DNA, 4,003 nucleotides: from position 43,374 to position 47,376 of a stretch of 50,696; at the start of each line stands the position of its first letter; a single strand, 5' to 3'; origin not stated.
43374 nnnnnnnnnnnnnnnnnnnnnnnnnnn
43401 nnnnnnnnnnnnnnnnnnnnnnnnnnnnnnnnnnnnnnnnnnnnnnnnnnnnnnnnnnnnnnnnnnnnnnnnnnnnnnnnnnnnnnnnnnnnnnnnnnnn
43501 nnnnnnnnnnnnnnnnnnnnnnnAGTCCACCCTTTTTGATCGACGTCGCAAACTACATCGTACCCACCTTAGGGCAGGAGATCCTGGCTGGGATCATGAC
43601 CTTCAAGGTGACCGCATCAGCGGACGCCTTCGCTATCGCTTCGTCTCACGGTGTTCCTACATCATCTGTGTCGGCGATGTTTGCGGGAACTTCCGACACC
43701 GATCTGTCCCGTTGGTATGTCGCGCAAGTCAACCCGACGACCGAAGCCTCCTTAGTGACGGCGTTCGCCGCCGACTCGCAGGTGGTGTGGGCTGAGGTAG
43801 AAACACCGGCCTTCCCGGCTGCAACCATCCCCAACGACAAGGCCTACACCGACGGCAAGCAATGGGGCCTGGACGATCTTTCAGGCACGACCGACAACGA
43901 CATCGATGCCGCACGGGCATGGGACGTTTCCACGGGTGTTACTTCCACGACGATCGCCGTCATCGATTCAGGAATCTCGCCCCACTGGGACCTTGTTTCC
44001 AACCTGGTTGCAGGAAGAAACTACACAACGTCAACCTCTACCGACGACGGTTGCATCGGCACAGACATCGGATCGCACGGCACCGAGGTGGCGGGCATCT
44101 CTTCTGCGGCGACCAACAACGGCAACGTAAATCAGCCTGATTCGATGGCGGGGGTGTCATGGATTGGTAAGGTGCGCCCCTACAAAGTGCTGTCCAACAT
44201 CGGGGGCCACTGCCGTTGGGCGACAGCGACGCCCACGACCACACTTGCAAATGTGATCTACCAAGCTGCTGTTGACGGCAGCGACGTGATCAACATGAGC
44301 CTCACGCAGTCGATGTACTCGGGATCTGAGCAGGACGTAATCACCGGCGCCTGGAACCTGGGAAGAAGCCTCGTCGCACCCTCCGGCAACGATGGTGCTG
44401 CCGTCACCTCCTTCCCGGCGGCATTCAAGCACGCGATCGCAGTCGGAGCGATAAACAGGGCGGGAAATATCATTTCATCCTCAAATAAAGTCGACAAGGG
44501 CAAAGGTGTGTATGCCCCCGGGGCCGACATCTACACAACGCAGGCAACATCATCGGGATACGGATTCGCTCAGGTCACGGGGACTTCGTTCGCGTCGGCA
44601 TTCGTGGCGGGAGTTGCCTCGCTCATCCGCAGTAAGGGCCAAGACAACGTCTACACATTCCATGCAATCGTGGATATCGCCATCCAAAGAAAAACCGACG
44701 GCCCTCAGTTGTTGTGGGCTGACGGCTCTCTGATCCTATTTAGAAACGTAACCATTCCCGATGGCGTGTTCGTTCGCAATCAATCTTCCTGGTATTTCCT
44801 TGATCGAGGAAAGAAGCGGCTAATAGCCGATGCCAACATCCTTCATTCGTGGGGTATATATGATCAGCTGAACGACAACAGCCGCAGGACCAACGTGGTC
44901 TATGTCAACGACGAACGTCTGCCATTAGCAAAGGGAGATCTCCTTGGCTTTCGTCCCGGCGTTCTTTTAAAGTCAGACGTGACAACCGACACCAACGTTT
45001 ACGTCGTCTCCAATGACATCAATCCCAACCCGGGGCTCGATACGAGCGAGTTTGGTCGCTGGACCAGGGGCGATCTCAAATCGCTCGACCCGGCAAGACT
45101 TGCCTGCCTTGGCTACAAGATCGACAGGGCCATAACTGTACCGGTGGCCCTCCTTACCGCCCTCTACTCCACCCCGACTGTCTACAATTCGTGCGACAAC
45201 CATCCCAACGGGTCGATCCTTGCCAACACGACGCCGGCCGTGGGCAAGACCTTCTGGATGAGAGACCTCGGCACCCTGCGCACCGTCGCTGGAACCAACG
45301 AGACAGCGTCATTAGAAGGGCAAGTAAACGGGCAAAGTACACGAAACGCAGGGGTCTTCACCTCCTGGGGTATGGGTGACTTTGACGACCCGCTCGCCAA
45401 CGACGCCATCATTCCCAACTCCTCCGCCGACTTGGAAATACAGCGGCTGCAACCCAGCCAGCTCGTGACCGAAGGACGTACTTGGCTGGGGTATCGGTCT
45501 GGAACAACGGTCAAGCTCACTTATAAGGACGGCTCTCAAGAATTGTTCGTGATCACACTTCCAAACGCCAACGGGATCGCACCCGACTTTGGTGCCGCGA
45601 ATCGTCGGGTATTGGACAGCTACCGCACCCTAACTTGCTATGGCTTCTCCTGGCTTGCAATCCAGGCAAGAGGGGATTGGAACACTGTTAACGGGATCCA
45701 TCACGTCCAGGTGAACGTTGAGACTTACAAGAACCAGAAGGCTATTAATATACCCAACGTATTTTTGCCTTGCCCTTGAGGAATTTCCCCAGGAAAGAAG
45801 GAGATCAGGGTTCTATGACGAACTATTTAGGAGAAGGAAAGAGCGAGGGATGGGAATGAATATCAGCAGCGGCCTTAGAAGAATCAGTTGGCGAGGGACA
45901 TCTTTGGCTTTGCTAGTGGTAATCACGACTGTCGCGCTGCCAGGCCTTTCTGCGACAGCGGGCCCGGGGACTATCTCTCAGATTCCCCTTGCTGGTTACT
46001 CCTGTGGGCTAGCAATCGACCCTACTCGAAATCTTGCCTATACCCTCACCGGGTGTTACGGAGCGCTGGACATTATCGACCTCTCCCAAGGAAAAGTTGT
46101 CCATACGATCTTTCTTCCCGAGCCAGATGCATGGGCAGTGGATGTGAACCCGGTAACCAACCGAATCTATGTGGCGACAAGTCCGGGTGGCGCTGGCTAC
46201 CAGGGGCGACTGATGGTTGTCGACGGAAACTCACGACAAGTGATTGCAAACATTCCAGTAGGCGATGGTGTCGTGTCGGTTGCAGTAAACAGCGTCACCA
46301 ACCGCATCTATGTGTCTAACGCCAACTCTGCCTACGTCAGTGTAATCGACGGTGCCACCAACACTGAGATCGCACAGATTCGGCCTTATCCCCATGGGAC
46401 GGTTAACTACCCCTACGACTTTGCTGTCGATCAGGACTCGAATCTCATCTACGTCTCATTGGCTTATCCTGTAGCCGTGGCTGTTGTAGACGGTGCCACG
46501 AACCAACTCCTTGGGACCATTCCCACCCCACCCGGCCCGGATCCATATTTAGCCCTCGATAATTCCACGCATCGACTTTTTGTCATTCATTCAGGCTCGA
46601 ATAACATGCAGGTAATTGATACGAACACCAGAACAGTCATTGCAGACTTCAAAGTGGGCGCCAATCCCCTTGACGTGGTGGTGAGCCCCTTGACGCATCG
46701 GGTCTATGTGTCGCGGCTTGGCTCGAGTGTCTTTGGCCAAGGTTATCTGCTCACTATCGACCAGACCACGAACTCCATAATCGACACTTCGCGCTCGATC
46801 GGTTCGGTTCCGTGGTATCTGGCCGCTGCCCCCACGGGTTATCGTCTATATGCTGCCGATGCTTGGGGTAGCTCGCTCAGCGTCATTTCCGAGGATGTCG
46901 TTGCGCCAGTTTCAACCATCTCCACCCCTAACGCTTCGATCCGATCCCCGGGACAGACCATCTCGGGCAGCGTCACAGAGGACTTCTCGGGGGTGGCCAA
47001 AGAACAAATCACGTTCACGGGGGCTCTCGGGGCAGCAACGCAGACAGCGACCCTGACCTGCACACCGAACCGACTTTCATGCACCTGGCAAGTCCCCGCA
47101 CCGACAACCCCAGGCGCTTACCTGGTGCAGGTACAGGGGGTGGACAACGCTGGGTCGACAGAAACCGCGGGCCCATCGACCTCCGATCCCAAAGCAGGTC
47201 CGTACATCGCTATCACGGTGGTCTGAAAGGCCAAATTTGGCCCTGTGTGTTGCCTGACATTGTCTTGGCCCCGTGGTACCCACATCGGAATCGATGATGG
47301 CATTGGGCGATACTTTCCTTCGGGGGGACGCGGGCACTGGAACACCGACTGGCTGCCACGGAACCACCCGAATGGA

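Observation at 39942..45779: Giant secreted mosaic protein with an S8 protease and its own propeptide buried about 1200 aa inside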

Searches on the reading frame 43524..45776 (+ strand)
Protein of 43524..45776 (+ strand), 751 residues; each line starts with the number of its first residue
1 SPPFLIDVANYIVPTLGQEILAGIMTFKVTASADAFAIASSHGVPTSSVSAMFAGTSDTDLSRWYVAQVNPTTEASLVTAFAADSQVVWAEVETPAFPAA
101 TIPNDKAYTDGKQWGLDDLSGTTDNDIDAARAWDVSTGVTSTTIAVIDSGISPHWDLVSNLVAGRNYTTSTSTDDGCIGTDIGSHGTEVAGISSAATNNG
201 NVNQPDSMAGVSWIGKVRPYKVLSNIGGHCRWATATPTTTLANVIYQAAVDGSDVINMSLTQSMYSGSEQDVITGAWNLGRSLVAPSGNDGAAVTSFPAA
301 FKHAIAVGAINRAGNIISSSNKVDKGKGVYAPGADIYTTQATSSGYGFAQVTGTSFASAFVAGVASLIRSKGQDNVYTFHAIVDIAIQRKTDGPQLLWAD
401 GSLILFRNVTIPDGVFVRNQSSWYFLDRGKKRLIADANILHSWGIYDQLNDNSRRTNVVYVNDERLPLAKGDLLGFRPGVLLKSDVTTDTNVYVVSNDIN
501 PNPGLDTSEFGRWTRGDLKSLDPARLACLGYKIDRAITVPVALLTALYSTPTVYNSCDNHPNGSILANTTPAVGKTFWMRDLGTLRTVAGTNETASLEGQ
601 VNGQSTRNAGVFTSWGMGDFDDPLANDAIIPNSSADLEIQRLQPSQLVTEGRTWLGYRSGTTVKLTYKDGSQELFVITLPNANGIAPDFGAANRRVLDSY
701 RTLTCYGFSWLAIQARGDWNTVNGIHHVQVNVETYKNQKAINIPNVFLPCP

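Call 61: predict_structure(alignment_id=A4)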
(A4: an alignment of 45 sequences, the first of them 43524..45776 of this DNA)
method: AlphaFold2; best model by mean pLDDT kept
length: 751 residues; sequences in the alignment: 45
mean_pLDDT: 73.3   pTM: 0.60
mean pLDDT of the five models: 73.3, 71.6, 66.5, 66.0, 65.7
residues with pLDDT >= 90: 257; 70-90: 205; 50-70: 124; < 50: 165
segments of 3 or more residues with pLDDT < 50: 1-3, 96-100, 387-391, 405-410, 447-449, 453-457, 466-468, 593-611, 628-660, 684-692, 697-751
pLDDT, mean of each block of 10 residues (from residue 1): 61 78 94 96 97 92 96 94 97 65 84 80 72 85 96 92 87 60 83 87 75 96 81 70 93 97 87 94 97 95 96 93 89 95 87 97 95 89 63 69 46 70 78 86 61 50 49 81 91 87 69 79 86 84 88 86 69 62 67 43 40 53 51 36 26 40 53 53 44 47 39 34 36 34 31 32
secondary structure, 60 per line:
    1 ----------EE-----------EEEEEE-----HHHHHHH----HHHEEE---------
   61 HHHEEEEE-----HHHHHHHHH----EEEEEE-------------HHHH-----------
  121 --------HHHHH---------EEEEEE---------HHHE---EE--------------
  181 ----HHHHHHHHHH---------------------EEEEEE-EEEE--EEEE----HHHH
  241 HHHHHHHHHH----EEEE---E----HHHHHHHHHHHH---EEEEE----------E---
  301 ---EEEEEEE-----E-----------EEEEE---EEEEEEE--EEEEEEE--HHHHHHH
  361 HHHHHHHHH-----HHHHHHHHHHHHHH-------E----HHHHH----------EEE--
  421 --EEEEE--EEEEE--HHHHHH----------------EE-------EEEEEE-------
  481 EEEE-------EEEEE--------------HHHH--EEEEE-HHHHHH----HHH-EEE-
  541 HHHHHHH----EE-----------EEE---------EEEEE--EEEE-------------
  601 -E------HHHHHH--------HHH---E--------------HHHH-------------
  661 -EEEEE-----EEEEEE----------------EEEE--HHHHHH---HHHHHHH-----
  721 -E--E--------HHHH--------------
elements in order (helices of 4 or more, strands of 3 or more residues): E24-29 H35-41 E49-51 E64-68 H74-82 E87-92 H106-109 H129-133 E143-148 H185-194 E216-221 E223-226 E229-232 H237-250 E255-258 H267-278 E282-286 E304-310 E328-332 E336-342 E345-351 H354-369 H375-388 H401-405 E416-418 E423-427 E430-434 H437-442 E468-473 E481-484 E492-496 H511-514 E517-521 H523-528 E537-539 H541-547 E565-567 E577-581 E584-587 H609-614 H644-647 E662-666 E672-677 E694-697 H700-705 H709-715 H734-737

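Call 64: fold_search(model_id=the predicted structure, library=pdb)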
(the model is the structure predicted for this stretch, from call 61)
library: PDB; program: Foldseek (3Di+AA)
matches with E <= 10: 859; with E <= 0.001: 295
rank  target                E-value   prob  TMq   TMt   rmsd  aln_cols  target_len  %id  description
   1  1thm                  1.8e-20  1.00  0.33  0.84   3.2       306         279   33  CRYSTAL STRUCTURE OF THERMITASE AT 1.4 ANGSTROMS RESOLUTION (released 1994-01-31)
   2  1tec_E                1.8e-19  1.00  0.33  0.84   3.3       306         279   32  CRYSTALLOGRAPHIC REFINEMENT BY INCORPORATION OF MOLECULAR DYNAMICS. THE THERMOSTABLE SERINE PROTEASE THERMITASE COMPLE (released 1989-10-15)
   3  1st3                  3.6e-19  1.00  0.31  0.83   3.0       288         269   28  THE CRYSTAL STRUCTURE OF THE BACILLUS LENTUS ALKALINE PROTEASE, SUBTILISIN BL, AT 1.4 ANGSTROMS RESOLUTION (released 1994-01-31)
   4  1ndu                  6.3e-19  1.00  0.31  0.83   3.0       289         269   29  Bacillus lentus subtilisin variant S101G/V104N (released 2004-04-06)
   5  1sel_A                8.3e-19  1.00  0.32  0.84   2.5       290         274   27  CRYSTAL STRUCTURE OF SELENOSUBTILISIN AT 2.0-ANGSTROMS RESOLUTION (released 1993-10-31)
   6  6dwq                  1.4e-18  1.00  0.32  0.83   2.8       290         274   27  Subtilisin serine protease modified with the protease inhibitor cyanobenzylsulfonylfluoride (released 2019-07-03)
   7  5arb                  1.6e-18  1.00  0.31  0.84   2.9       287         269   29  Cooperative bio-metallic selectivity in a tailored protease enables creation of a C-C cross-coupling Heckase (released 2016-09-14)
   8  7w2a_A                2.3e-18  1.00  0.34  0.70   4.5       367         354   25  gliadinase Bga1903 (released 2022-12-07)
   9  1q5p                  2.6e-18  1.00  0.31  0.84   2.9       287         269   28  S156E/S166D variant of Bacillus lentus subtilisin (released 2003-11-11)
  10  3ti7                  3.6e-18  1.00  0.34  0.72   3.9       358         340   25  Crystal structure of the basic protease BprV from the ovine footrot pathogen, Dichelobacter nodosus (released 2011-10-19)
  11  1c9j                  4.3e-18  1.00  0.31  0.83   3.0       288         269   28  BACILLUS LENTUS SUBTILISIN K27R/N87S/V104Y/N123S/T274A VARIANT (released 1999-10-06)
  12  1svn                  4.3e-18  1.00  0.31  0.83   3.1       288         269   29  SAVINASE (released 1996-10-14)
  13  1iav                  4.8e-18  1.00  0.32  0.85   2.7       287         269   29  STRUCTURE ON NATIVE (ASN 87) SUBTILISIN FROM BACILLUS LENTUS (released 2001-04-18)
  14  3lpd                  4.8e-18  1.00  0.34  0.74   3.8       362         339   26  Crystal structure of a subtilisin-like protease (released 2010-12-08)
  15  1bh6                  5.4e-18  1.00  0.32  0.83   2.6       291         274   27  SUBTILISIN DY IN COMPLEX WITH THE SYNTHETIC INHIBITOR N-BENZYLOXYCARBONYL-ALA-PRO-PHE-CHLOROMETHYL KETONE (released 1998-11-04)
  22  1dbi                  1.2e-17  1.00  0.33  0.88   2.9       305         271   29  CRYSTAL STRUCTURE OF A THERMOSTABLE SERINE PROTEASE (released 1999-11-18)
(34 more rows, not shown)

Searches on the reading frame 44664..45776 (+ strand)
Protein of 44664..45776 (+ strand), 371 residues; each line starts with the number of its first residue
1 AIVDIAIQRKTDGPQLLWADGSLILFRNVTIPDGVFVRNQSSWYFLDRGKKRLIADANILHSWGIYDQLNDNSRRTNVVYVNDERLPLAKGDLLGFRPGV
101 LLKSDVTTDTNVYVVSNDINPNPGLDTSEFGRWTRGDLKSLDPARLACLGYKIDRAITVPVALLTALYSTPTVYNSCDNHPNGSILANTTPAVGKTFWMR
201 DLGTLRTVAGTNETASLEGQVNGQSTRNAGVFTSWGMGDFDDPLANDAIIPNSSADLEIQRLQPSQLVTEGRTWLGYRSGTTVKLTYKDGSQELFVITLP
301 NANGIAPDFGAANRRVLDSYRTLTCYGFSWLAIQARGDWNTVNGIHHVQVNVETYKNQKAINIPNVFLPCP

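Call 19: find_homologous_proteins(query=window:44664-45776:+, max_evalue=0.01)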
Query window:44664-45776:+: 2579 candidates shared short words with the query, none scored E <= 0.01.

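Call 67: search_solved_structures(query=A5, max_evalue=10, show_alignments=2)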
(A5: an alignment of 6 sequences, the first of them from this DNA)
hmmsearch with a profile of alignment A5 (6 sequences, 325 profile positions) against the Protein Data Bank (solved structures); distinct sequences matched with E-value up to 10: 1.
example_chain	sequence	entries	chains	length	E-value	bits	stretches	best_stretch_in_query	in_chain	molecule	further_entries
6jls_A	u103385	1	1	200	0.26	13.8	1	181-235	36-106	Putative flavoprotein decarboxylase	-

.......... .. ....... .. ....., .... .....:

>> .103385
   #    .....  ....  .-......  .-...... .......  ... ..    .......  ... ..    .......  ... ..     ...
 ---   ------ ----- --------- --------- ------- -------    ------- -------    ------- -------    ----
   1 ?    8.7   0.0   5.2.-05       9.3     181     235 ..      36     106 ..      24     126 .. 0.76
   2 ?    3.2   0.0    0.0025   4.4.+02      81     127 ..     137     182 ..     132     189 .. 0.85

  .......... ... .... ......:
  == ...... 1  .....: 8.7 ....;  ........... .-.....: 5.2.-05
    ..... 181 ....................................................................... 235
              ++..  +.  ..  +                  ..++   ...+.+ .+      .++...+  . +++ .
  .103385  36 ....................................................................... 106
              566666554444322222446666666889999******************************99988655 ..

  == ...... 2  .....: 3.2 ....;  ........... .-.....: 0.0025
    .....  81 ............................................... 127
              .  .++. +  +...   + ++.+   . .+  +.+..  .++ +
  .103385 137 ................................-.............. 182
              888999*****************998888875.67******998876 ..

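Call 68: search_protein_families(library=pfam, alignment_id=A5, max_evalue=10)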
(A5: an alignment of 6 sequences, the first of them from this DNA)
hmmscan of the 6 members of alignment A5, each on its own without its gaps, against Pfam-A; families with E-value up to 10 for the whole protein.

A. member 1, seq(356 aa): 0 families

B. families by the number of members that match (of 6 scanned): 0 families

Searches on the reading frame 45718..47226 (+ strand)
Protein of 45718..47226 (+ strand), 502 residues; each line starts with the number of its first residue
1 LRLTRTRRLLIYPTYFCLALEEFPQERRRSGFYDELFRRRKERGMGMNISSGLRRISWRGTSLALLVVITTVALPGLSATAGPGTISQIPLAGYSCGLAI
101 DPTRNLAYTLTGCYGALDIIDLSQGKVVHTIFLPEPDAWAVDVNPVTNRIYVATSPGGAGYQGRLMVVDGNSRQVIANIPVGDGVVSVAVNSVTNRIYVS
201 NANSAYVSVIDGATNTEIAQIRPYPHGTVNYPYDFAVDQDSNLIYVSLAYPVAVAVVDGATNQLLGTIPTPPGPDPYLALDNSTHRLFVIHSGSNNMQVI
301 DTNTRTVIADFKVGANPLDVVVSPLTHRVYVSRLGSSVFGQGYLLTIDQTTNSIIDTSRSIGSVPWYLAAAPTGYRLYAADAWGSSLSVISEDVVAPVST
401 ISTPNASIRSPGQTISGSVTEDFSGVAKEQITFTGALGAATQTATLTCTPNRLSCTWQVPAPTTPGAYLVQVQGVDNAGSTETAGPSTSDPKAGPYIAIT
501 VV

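Call 10: search_protein_families(library=pfam, proteins=[window:45718-47226:+], max_evalue=0.001)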
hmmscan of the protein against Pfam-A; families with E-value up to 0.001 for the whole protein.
window:45718-47226:+ (502 aa): 0 families

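Call 41: search_protein_families(library=pfam, proteins=[window:45850-47223:+], max_evalue=1)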
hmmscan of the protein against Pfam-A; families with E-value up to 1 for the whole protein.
window:45850-47223:+ (458 aa): 5 families
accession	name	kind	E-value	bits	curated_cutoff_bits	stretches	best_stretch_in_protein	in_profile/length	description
PF02239.22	Cytochrom_D1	-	0.0075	15.3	25.5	1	119-225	15-355/368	Cytochrome D1 heme domain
PF23586.2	Beta-prop_NWD2_C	-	0.02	14.5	33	0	246-277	288-319/341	NWD2 C-terminal beta-propeller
PF18140.6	PCC_BT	-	0.16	12.5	23.5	0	91-155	30-91/126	Propionyl-coenzyme A carboxylase BT domain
PF03646.20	FlaG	-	0.27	11.8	23.8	0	158-177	60-79/101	FlaG protein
PF24233.1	DUF7446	-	0.27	11.6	24.1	0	274-290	2-18/70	Family of unknown function (DUF7446)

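Call 58: list_cluster_members(proteins=[P0001, P0002, P0003, window:45850-47223:+, window:36117-37331:-, window:47869-49320:-, window:38199-39761:+, window:21647-24964:-])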
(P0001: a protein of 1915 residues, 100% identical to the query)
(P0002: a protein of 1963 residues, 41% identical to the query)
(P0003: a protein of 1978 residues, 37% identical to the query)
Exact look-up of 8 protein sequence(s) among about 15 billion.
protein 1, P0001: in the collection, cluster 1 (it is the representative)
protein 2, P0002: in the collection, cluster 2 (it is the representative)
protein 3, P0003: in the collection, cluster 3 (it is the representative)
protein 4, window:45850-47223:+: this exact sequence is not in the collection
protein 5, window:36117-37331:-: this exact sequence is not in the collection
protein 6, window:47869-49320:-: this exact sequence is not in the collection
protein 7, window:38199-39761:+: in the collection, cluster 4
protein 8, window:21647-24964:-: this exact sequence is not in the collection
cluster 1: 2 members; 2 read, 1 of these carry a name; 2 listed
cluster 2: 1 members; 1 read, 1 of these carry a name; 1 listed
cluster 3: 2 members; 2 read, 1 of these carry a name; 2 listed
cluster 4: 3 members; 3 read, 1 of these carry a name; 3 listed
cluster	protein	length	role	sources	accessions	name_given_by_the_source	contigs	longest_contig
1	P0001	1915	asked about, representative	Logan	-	-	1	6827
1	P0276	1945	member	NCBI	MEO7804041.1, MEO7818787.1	MAG: S8 family serine peptidase [Actinomycetota bacterium]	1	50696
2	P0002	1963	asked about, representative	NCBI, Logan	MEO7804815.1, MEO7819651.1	MAG: S8 family serine peptidase [Actinomycetota bacterium]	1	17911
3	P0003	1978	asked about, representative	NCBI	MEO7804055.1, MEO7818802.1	MAG: S8 family serine peptidase [Actinomycetota bacterium]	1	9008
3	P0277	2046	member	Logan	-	-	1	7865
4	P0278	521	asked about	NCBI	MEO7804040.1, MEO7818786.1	MAG: AMP-binding protein [Actinomycetota bacterium]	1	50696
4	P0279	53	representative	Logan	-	-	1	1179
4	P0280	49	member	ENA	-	-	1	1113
